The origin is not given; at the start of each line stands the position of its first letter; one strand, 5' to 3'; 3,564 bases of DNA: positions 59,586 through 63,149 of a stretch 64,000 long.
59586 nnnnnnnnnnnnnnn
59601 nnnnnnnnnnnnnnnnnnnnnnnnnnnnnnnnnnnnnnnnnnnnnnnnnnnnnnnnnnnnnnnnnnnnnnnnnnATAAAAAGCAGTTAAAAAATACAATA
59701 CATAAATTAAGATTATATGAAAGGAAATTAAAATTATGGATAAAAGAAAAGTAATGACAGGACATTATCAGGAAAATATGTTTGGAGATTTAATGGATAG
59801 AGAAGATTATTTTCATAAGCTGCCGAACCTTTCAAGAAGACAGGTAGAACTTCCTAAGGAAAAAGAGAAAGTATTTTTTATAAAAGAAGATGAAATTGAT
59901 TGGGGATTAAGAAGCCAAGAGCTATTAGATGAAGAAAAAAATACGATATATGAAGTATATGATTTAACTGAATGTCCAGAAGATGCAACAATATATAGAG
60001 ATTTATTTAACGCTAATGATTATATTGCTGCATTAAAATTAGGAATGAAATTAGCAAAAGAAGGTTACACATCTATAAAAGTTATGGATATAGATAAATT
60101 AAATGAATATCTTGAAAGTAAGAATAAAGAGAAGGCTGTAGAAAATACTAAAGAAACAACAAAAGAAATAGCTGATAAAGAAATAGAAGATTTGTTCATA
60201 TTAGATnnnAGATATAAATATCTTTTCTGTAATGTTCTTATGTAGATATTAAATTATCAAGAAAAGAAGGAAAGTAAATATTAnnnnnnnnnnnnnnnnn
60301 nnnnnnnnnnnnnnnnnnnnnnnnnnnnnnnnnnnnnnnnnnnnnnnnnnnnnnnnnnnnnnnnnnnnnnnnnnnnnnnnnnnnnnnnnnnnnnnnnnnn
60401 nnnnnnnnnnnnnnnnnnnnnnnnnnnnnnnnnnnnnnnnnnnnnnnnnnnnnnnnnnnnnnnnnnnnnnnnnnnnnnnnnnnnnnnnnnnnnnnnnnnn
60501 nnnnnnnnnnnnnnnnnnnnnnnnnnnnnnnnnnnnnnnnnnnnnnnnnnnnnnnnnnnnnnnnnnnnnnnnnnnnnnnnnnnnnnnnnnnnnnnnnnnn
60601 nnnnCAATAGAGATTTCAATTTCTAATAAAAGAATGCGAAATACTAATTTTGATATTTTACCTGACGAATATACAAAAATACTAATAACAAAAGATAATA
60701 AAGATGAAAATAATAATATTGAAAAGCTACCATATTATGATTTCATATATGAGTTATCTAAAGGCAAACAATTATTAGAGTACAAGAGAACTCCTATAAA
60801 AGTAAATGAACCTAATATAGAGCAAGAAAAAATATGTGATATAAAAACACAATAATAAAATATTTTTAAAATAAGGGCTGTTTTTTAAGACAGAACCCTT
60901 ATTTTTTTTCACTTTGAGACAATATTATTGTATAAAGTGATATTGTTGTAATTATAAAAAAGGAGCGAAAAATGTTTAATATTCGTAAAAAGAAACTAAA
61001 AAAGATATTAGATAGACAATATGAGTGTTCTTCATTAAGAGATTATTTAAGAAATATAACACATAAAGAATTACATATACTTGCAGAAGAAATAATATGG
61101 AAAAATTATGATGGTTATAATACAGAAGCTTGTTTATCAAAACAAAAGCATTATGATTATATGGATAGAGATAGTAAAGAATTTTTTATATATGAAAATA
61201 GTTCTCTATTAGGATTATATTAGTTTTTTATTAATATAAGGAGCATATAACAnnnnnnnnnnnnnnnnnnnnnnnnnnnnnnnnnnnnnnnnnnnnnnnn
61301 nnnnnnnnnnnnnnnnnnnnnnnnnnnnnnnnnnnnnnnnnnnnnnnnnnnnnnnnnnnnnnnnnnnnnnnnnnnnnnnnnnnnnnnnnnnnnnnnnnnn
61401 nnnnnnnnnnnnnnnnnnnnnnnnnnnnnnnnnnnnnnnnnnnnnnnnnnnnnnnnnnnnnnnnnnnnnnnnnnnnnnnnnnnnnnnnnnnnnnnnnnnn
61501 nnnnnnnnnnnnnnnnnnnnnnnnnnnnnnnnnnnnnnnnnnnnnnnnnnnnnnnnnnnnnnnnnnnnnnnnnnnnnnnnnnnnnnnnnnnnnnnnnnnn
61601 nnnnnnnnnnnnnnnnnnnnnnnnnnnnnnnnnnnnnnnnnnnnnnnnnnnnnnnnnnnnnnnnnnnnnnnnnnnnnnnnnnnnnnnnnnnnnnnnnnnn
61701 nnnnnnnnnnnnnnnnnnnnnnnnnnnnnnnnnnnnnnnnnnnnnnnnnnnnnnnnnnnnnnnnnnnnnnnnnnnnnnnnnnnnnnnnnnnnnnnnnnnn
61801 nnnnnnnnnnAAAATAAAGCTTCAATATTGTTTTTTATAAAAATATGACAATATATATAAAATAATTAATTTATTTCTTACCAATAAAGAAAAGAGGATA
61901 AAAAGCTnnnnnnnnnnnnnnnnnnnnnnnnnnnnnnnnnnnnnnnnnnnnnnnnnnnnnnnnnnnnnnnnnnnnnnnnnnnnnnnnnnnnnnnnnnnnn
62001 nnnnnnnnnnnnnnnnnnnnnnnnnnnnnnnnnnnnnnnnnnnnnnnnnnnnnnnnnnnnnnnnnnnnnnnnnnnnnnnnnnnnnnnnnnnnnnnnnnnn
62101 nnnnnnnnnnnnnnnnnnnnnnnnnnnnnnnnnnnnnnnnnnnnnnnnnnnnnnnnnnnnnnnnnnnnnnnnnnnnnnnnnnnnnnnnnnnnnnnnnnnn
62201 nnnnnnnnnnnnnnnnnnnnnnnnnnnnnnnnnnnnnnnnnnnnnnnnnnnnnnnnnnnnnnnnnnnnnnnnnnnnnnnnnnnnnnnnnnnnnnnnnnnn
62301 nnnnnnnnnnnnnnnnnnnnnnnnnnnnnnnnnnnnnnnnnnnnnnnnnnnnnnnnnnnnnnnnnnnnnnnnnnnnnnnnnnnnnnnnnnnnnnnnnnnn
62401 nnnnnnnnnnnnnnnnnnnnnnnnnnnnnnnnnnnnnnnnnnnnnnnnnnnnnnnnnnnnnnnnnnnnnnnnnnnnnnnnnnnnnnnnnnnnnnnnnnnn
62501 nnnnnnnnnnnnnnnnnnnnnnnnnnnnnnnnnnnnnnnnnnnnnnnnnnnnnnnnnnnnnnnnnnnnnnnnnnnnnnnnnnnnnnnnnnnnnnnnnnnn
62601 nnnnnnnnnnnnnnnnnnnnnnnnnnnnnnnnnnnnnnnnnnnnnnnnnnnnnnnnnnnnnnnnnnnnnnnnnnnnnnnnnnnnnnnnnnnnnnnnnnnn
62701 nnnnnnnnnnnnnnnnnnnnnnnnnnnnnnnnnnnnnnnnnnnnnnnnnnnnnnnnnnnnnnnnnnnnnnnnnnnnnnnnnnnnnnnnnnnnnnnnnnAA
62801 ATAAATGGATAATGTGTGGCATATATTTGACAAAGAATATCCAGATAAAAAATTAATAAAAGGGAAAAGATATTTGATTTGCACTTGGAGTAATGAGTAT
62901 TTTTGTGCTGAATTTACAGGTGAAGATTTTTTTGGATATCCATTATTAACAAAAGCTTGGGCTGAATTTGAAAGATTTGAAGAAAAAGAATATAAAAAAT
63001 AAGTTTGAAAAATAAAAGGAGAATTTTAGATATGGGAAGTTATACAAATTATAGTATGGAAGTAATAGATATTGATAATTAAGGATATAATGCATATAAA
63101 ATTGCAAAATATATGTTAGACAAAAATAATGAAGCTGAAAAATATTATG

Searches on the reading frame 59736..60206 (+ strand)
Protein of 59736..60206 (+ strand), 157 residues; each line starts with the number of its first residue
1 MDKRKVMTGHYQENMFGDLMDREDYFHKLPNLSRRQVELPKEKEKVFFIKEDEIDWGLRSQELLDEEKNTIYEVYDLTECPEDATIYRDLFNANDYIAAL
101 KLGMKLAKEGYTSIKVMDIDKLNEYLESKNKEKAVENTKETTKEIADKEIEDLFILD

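Call 12: search_protein_families(library=phrogs, proteins=[window:59736-60206:+], max_evalue=0.001)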
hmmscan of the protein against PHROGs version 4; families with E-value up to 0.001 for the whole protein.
window:59736-60206:+ (157 aa): 1 family
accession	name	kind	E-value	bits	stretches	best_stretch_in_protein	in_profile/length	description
phrog_19569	-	unknown function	3.9e-07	31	1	57-121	17-78/83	-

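Call 14: search_protein_families(library=pfam, proteins=[window:59736-60206:+], max_evalue=0.001)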
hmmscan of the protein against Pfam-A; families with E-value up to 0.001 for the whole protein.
window:59736-60206:+ (157 aa): 0 families

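Call 59: search_protein_families(library=padloc, proteins=[window:59736-60206:+], max_evalue=0.001)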
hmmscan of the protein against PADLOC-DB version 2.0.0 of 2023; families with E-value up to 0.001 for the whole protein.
window:59736-60206:+ (157 aa): 0 families

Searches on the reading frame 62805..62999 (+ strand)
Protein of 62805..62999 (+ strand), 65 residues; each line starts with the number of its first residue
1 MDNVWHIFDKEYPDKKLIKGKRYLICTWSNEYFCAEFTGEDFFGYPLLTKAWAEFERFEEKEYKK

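Call 12: search_protein_families(library=phrogs, proteins=[window:62805-62999:+], max_evalue=0.001)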
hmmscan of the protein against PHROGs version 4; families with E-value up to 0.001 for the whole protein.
window:62805-62999:+ (65 aa): 0 families

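Call 59: search_protein_families(library=padloc, proteins=[window:62805-62999:+], max_evalue=0.001)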
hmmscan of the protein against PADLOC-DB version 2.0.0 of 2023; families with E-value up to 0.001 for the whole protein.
window:62805-62999:+ (65 aa): 0 families

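Call 60: search_protein_families(library=pfam, proteins=[window:62805-62999:+], max_evalue=0.01)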
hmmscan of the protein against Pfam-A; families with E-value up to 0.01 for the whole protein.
window:62805-62999:+ (65 aa): 0 families
